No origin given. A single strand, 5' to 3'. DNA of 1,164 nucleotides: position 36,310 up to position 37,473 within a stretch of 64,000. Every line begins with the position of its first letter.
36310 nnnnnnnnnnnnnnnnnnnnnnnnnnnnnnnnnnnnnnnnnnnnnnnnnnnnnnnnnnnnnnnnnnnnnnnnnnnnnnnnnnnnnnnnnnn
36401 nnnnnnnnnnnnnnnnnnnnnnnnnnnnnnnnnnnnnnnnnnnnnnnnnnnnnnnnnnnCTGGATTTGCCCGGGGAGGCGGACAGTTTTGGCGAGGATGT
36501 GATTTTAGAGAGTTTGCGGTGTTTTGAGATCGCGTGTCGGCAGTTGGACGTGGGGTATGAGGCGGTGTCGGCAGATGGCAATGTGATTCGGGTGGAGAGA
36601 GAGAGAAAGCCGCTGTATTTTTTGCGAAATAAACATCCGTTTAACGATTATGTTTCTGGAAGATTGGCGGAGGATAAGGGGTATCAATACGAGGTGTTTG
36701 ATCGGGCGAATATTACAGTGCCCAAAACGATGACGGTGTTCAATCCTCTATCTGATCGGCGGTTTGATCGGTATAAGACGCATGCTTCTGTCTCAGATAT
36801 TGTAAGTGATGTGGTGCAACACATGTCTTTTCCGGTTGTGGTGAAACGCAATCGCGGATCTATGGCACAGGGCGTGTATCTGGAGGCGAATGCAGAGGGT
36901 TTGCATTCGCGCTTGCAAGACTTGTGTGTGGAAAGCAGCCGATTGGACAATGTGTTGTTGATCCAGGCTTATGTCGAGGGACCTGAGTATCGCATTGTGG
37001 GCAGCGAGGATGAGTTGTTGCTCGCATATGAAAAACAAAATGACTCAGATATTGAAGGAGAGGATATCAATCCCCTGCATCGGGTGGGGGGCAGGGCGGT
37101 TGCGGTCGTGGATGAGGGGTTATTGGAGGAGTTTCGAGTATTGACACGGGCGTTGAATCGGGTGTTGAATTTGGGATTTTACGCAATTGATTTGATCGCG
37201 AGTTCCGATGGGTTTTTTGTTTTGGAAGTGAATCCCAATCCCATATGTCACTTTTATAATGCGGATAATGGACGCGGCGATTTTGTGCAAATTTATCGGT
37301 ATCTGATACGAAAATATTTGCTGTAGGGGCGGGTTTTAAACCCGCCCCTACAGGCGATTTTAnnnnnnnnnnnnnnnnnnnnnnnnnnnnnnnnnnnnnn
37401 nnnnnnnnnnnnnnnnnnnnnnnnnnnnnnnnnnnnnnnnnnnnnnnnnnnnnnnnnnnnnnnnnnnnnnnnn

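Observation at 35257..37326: Reverse-order cyanophycin-synthetase-like architecture: Mur-ligase (FolC/CapB-like) domain followed by an ATP-grasp domain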

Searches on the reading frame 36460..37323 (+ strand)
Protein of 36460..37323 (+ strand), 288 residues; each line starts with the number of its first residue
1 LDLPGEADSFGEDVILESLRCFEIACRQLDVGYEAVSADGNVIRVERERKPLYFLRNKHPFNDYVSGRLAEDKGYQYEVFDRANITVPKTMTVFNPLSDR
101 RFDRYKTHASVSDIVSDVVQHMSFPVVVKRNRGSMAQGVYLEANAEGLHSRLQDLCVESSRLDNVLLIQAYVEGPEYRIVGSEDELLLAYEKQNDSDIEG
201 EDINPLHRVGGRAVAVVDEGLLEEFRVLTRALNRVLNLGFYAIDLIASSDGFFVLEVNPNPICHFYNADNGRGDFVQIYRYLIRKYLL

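Call 22: search_solved_structures(query=A2, max_evalue=1, show_alignments=3)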
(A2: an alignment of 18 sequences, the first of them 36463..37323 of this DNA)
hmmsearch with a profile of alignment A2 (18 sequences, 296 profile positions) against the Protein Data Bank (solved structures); distinct sequences matched with E-value up to 1: 34.
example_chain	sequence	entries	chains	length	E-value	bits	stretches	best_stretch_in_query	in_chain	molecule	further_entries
5zct_A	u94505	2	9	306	8.4e-06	28.3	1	123-260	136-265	Ribosomal protein S6--L-glutamate ligase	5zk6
4iwx_A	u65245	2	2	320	9.7e-06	28.1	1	123-260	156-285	Ribosomal protein S6 modification protein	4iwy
7qyr_A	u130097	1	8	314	0.00034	23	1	123-260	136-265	Probable alpha-L-glutamate ligase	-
7qys_A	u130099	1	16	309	0.00093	21.6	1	117-260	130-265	Probable alpha-L-glutamate ligase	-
8evy_B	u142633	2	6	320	0.0011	21.3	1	114-260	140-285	D-alanine--D-alanine ligase B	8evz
3vpd_A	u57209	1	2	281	0.0015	20.9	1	118-258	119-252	Ribosomal protein S6 modification protein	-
3r23_A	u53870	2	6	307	0.01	18.1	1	112-260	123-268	D-alanine--D-alanine ligase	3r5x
4zqi_A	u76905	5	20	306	0.011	18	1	117-260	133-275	D-alanine--D-alanine ligase | D-alanine-D-alanine ligase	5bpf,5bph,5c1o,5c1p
3v4z_A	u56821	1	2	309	0.011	18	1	117-260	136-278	D-alanine--D-alanine ligase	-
3vot_A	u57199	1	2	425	0.012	17.9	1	118-178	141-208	L-amino acid ligase, BL00235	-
8j4z_E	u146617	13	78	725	0.018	17.3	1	107-176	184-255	Methylcrotonoyl-CoA carboxylase subunit alpha, mitochondrial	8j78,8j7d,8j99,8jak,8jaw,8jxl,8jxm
7m4s_A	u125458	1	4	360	0.028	16.7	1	54-101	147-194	AMdnB protein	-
1uc8_A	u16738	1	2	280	0.075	15.3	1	118-258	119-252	lysine biosynthesis enzyme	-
7ta5_A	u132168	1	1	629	0.11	14.7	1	119-192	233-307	Glutathione synthase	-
8evx_A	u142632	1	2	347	0.13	14.5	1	115-189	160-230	D-alanine--D-alanine ligase A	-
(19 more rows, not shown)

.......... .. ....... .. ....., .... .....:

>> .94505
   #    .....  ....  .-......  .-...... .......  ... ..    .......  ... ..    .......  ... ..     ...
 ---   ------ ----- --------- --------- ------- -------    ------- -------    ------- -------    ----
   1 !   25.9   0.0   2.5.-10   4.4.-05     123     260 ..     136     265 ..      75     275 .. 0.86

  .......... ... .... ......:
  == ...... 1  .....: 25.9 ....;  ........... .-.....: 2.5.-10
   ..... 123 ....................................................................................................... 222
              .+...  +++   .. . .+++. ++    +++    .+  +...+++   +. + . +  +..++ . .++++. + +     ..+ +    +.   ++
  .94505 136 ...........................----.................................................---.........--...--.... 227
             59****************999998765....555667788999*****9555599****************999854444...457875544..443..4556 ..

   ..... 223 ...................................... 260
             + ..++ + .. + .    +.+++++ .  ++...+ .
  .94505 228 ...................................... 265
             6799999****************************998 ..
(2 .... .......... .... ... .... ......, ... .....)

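Call 32: predict_structure(alignment_id=A2)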
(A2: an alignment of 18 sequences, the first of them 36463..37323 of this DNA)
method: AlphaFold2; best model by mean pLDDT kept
length: 287 residues; sequences in the alignment: 18
mean_pLDDT: 82.7   pTM: 0.82
mean pLDDT of the five models: 82.7, 78.5, 77.1, 72.5, 70.9
residues with pLDDT >= 90: 114; 70-90: 138; 50-70: 21; < 50: 14
segments of 3 or more residues with pLDDT < 50: 1-10, 132-135
pLDDT, mean of each block of 10 residues (from residue 1): 40 72 91 84 78 75 77 78 89 83 86 96 87 62 95 77 82 94 94 71 80 93 95 86 94 88 76 92 87
secondary structure, 60 per line:
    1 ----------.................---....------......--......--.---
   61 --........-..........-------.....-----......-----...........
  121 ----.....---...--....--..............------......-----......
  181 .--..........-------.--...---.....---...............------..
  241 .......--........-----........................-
elements in order: H11-27 E31-34 E41-46 E49-54 H63-70 H72-81 E89-93 H99-104 H110-120 E125-129 E138-141 H144-157 E164-169 E175-181 E184-193 E210-214 H218-232 E239-247 E250-257 H263-286

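Call 44: search_protein_representatives(protein=window:36460-37323:+)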
Query: 288 residues. Proteins with E-value up to 0.001 (for the whole library): 537; up to 1e-10: 222; up to 1e-30: 19. The best 150 are listed.
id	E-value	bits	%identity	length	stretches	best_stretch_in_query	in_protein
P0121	2.5e-99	348.5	55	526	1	1-288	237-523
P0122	4.0e-96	338.1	56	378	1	3-287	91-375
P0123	3.5e-94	331.7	53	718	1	2-288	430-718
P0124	5.3e-80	285.1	49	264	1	25-287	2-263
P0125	1.0e-76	274.3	54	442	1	1-251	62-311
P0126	2.1e-63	230.7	89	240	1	6-125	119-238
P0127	2.0e-51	191.4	37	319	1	7-286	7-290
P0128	5.4e-44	167.0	36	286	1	9-287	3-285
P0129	1.4e-43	165.6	35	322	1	15-286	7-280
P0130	1.2e-41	159.4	34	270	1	17-284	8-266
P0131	1.0e-39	153.0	44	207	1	118-288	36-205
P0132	3.4e-38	148.0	55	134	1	160-287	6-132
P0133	1.1e-37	146.3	35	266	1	16-286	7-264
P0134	1.2e-37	146.3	33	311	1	15-284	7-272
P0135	2.5e-37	145.1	34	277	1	14-284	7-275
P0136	1.1e-34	136.5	31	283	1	13-287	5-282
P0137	6.4e-32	127.4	32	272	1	21-283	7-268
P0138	1.1e-31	126.6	31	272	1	13-283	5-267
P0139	6.4e-31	124.1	28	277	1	24-287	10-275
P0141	5.6e-29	117.8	28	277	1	19-283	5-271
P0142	5.9e-29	117.7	28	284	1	19-283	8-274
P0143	7.3e-29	117.4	30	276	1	18-279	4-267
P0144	9.2e-29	117.1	28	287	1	17-283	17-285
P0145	9.3e-29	117.1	27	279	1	20-280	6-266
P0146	2.8e-28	115.5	30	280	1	19-282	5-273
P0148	6.3e-28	114.3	30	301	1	22-283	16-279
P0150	1.1e-27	113.5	27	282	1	18-285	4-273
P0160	1.1e-26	110.3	27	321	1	17-274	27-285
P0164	1.1e-25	107.0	28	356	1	17-286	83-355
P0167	2.2e-25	106.0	26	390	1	17-283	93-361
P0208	7.7e-21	91.1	30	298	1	47-277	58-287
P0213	9.6e-21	90.8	27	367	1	20-284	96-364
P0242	1.6e-18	83.5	25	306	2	47-286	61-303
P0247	3.5e-18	82.4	27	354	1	29-285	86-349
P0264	5.9e-17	78.3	26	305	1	49-281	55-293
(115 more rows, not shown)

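Call 45: list_cluster_members(proteins=[P0127, P0128, P0129, P0130, P0133, P0134, P0136, P0139, P0145, P0164])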
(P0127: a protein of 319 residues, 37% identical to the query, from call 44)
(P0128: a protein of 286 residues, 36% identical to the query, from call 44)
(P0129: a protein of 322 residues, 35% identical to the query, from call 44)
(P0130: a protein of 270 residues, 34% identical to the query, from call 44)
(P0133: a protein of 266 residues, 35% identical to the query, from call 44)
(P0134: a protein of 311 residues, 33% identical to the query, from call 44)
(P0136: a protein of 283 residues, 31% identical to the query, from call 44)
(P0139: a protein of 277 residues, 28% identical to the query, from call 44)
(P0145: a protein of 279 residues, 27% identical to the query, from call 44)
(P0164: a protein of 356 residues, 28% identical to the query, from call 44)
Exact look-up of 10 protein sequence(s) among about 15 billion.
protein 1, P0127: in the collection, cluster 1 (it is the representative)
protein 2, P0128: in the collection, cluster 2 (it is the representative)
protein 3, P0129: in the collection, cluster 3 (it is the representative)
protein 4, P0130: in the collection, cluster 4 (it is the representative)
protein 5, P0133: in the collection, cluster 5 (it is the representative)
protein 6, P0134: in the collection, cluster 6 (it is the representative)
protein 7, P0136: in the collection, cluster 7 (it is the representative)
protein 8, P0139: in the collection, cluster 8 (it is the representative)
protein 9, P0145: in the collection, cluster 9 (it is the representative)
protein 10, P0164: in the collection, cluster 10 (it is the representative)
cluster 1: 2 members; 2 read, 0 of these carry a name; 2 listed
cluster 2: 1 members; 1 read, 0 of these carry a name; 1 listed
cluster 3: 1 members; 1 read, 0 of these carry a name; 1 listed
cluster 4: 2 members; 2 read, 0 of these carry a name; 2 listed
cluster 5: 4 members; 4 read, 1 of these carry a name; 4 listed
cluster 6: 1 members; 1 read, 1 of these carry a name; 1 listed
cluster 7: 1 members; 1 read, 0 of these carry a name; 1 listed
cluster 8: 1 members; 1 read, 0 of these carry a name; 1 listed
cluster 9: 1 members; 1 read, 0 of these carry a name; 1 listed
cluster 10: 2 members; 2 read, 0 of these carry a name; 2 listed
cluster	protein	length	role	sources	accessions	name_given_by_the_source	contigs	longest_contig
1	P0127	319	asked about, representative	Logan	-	-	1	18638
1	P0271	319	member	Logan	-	-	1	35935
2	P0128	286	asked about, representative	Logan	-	-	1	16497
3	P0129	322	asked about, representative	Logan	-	-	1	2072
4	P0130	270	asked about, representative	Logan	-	-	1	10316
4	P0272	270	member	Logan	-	-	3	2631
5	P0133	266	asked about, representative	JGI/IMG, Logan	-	glutathione synthase/RimK-type ligase-like ATP-grasp enzyme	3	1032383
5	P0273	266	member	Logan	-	-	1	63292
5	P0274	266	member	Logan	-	-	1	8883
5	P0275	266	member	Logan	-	-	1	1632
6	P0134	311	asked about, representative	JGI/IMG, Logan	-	glutathione synthase/RimK-type ligase-like ATP-grasp enzyme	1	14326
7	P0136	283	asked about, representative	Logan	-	-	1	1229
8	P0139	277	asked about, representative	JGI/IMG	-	-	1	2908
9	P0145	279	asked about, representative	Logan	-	-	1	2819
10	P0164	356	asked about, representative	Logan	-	-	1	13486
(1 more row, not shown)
